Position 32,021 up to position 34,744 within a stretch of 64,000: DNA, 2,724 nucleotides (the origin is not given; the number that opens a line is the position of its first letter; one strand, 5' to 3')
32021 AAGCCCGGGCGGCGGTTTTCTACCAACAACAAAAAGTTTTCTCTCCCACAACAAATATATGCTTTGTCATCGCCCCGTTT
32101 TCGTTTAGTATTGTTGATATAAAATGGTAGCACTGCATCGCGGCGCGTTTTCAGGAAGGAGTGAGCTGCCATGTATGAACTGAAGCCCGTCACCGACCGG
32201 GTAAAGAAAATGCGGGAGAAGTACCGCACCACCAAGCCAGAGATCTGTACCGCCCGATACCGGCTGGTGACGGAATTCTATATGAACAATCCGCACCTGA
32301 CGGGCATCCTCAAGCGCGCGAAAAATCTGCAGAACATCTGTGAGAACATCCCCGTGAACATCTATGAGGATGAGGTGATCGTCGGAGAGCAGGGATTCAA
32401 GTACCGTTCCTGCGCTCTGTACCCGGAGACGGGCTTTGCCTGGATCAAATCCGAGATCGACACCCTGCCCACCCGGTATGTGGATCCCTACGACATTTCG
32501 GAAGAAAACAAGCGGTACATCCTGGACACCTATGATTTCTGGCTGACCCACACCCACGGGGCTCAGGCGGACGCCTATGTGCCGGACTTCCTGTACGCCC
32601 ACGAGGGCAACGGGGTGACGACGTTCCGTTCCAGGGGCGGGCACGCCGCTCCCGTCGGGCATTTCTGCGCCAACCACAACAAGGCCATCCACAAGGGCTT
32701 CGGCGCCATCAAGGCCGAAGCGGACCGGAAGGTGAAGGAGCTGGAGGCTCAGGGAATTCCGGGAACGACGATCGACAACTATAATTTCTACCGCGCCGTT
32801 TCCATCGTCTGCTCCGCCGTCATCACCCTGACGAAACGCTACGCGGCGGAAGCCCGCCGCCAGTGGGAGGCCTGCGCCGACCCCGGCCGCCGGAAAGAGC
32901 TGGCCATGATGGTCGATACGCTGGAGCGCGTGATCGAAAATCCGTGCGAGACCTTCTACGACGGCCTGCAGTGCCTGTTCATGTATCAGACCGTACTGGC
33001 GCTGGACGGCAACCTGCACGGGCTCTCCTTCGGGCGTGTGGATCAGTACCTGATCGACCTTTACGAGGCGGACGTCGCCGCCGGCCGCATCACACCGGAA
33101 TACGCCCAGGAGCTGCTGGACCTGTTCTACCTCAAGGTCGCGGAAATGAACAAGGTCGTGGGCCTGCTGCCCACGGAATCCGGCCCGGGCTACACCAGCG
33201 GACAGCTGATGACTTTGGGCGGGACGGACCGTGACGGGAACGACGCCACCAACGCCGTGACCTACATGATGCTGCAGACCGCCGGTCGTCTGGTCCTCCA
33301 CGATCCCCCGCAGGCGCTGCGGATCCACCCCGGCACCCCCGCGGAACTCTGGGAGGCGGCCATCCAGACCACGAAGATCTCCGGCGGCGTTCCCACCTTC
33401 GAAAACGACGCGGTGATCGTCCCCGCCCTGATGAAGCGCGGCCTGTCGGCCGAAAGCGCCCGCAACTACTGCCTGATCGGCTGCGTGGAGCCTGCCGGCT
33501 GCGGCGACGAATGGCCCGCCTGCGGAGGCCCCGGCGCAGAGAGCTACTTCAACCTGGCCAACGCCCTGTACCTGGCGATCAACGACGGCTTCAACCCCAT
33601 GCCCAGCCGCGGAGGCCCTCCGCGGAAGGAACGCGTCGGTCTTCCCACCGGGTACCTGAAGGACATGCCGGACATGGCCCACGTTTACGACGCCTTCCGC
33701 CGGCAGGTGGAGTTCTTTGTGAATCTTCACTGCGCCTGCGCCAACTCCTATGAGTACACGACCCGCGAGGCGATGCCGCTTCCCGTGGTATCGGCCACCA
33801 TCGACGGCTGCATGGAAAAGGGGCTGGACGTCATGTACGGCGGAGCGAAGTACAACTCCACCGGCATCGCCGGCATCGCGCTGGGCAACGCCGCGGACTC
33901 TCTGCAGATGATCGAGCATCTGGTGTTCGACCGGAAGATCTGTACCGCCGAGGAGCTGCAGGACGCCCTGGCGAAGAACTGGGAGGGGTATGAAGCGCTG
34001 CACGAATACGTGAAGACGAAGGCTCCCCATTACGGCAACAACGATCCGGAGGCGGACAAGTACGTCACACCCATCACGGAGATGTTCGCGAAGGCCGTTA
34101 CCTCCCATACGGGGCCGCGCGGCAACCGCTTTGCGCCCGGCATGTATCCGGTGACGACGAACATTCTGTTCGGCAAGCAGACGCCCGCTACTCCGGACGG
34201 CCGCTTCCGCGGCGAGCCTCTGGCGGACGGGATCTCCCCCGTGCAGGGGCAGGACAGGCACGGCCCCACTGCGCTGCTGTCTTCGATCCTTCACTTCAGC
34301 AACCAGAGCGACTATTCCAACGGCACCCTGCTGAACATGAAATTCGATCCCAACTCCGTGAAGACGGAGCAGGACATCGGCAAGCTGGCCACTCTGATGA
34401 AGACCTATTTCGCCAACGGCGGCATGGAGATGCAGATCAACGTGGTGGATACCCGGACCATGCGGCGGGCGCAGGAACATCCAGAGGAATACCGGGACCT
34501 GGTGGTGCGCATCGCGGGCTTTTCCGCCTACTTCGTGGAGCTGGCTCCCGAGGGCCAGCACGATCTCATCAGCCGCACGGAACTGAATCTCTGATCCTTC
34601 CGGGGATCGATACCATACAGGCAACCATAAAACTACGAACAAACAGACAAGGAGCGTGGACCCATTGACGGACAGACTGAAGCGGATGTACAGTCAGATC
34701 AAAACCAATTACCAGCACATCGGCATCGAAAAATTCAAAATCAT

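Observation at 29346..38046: LysR-centred divergon: two tandem glycyl radical enzymes plus one activase, facing a permease / 2x MBL hydrolase / URO-D-like operon. Candidate uncharacterised anaerobic catabolic system.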

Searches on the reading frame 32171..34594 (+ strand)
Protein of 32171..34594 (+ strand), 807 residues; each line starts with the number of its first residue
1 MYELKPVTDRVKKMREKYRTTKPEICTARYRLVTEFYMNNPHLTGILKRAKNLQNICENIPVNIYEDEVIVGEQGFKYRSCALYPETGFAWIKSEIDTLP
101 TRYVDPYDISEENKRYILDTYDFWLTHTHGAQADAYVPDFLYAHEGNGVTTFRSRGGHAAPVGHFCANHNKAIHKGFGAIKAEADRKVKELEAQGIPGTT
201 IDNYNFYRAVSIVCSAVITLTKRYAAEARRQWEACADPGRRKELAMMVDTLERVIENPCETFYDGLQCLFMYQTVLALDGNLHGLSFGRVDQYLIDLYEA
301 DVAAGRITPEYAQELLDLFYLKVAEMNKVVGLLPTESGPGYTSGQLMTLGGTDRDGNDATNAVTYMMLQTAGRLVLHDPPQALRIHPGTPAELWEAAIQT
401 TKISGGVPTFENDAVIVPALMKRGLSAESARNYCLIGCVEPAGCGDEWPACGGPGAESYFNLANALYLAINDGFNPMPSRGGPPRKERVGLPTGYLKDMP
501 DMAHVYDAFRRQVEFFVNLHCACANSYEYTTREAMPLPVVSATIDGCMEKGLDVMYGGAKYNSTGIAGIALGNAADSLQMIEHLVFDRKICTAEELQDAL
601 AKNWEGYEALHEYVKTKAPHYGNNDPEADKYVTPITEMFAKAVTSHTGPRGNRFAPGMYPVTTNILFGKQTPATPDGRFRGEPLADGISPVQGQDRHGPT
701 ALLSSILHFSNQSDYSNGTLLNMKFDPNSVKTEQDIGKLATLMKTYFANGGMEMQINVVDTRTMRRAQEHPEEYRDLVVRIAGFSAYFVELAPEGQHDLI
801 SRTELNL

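Call 4: search_protein_families(library=pfam, proteins=[window:32171-34594:+])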
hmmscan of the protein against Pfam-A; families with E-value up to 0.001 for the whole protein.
window:32171-34594:+ (807 aa): 2 families
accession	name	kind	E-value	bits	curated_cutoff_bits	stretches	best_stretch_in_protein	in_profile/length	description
PF02901.20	PFL-like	-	4.8e-173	577.7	24.3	1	8-668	2-647/647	Pyruvate formate lyase-like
PF01228.26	Gly_radical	-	1e-30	106.8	22.2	1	685-789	2-106/106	Glycine radical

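Call 5: search_protein_families(library=ncbifam, proteins=[window:32171-34594:+], max_evalue=0.00001)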
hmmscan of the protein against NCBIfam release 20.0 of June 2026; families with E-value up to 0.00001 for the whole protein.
window:32171-34594:+ (807 aa): 12 families
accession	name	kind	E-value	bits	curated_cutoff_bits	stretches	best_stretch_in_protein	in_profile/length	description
TIGR01774.1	PFL2-3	subfamily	5.1e-179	597.1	678.2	1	7-806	2-785/786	formate C-acetyltransferase/glycerol dehydratase family glycyl radical enzyme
NF048009.1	SfplDhtHpfGKleb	equivalog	1.3e-164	549.5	1000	1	9-806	26-823/824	(2S)-3-sulfopropanediol dehydratase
TIGR04394.1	choline_CutC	equivalog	1.5e-145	486.8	1050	1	7-806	1-787/789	choline trimethylamine-lyase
NF043068.1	glycl_HYPD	equivalog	4.9e-142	474.6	1100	1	8-805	1-782/784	trans-4-hydroxy-L-proline dehydratase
NF048011.1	SfplDhtHpsGDes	equivalog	9.3e-138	460.8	1000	1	8-804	23-818/821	(2S)-3-sulfopropanediol dehydratase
NF007437.0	PRK09983.1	equivalog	3.9e-128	428.7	1109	2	506-805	462-763/765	formate C-acetyltransferase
NF033718.1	indole_decarb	equivalog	1.6e-98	331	1100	1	107-806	155-867/868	indoleacetate decarboxylase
NF033715.1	glycyl_HPDL_Lrg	equivalog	4.2e-79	266.4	1150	2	500-805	573-899/901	4-hydroxyphenylacetate decarboxylase large subunit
TIGR01255.1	pyr_form_ly_1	equivalog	2.7e-35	122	994.2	1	279-803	253-739/744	formate C-acetyltransferase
NF038360.1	rad_fix_GrcA3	exception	4.1e-15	55.6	158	1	732-803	2-73/78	autonomous glycyl radical cofactor GrcA3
NF008341.1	PRK11127.1-1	equivalog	3.4e-12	46.2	145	1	750-803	22-75/80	autonomous glycyl radical cofactor GrcA2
TIGR04365.1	spare_glycyl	equivalog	1.3e-09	38.4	170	1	747-803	65-121/126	autonomous glycyl radical cofactor GrcA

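Call 6: search_solved_structures(query=window:32171-34594:+, max_evalue=1e-20)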
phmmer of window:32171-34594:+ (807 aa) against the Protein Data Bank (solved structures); distinct sequences matched with E-value up to 1e-20: 34.
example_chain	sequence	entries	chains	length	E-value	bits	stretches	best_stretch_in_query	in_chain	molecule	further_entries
1r8w_A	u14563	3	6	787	1.5e-148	499.7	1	7-804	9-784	glycerol dehydratase | B12-independent glycerol dehydratase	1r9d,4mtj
9rco_A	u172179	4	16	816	8.2e-148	497.2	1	8-805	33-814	Glycyl radical protein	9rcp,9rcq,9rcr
9f3w_A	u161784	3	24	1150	2.3e-146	492.5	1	6-805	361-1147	Choline trimethylamine-lyase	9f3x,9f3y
5i2a_A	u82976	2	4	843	1.2e-139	470.3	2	8-604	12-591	Diol-dehydratase | Diol dehydratase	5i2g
5a0u_A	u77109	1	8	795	1.8e-130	439.9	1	6-805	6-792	CHOLINE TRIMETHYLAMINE LYASE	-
5a0z_A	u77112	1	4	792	2.2e-130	439.6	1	6-805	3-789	CHOLINE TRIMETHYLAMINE LYASE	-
2f3o_A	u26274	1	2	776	5e-119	402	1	9-803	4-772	pyruvate formate-lyase 2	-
6vxc_A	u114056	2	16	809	2.4e-117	396.4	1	8-805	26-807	Trans-4-hydroxy-L-proline dehydratase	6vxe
8id7_A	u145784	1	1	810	2.7e-115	389.7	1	4-804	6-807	Probable dehydratase YbiW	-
8yjn_A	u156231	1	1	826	2.9e-115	389.6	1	4-804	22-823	Probable dehydratase YbiW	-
6xs4_A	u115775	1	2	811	1.8e-114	387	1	6-805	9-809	Formate C-acetyltransferase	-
7vua_A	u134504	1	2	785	2e-110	373.6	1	7-803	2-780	HplG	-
8id1_A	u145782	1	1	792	6.6e-110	371.9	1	3-803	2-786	Formate C-acetyltransferase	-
8id0_A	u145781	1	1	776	9.9e-110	371.3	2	507-805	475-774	formate C-acetyltransferase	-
8iof_A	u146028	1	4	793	4.7e-109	369.1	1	8-805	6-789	Benzylsuccinate synthase alpha subunit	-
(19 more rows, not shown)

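Call 8: find_encoding_contigs(protein=window:32171-34594:+, flank=10000, max_places=6)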
Protein window:32171-34594:+ (807 aa): 7 contigs read that carry it; 4 places shown.
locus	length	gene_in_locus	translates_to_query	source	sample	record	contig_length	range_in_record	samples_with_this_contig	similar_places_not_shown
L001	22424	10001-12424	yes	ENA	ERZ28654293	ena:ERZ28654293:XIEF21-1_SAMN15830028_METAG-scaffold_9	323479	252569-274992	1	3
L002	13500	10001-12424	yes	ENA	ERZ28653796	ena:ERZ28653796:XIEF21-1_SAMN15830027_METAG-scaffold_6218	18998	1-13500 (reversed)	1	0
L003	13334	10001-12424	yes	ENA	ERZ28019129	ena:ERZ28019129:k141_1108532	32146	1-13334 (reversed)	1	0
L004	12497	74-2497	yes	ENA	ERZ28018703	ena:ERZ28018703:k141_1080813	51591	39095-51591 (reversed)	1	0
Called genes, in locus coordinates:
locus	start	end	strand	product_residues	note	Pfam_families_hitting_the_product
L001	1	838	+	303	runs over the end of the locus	PF00126:HTH_1, PF03466:LysR_substrate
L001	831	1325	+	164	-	-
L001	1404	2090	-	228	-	-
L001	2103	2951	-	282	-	PF10703:MoaF (weak)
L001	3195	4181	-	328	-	PF01208:URO-D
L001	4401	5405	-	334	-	PF01208:URO-D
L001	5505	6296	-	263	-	PF00753:Lactamase_B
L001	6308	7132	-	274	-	PF00753:Lactamase_B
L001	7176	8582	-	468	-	PF03600:CitMHS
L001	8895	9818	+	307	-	PF00126:HTH_1, PF03466:LysR_substrate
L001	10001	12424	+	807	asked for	PF02901:PFL-like, PF01228:Gly_radical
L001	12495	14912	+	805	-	PF02901:PFL-like, PF01228:Gly_radical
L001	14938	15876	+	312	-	PF13353:Fer4_12 (faint), PF00037:Fer4 (faint), PF12797:Fer4_2 (faint), PF13237:Fer4_10 (weak), PF12838:Fer4_7, PF13187:Fer4_9 (weak), PF13484:Fer4_16 (faint), PF04055:Radical_SAM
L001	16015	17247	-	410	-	PF03315:SDH_beta, PF03313:SDH_alpha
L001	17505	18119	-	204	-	-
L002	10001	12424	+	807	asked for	PF02901:PFL-like, PF01228:Gly_radical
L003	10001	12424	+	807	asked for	PF02901:PFL-like, PF01228:Gly_radical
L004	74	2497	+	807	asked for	PF02901:PFL-like, PF01228:Gly_radical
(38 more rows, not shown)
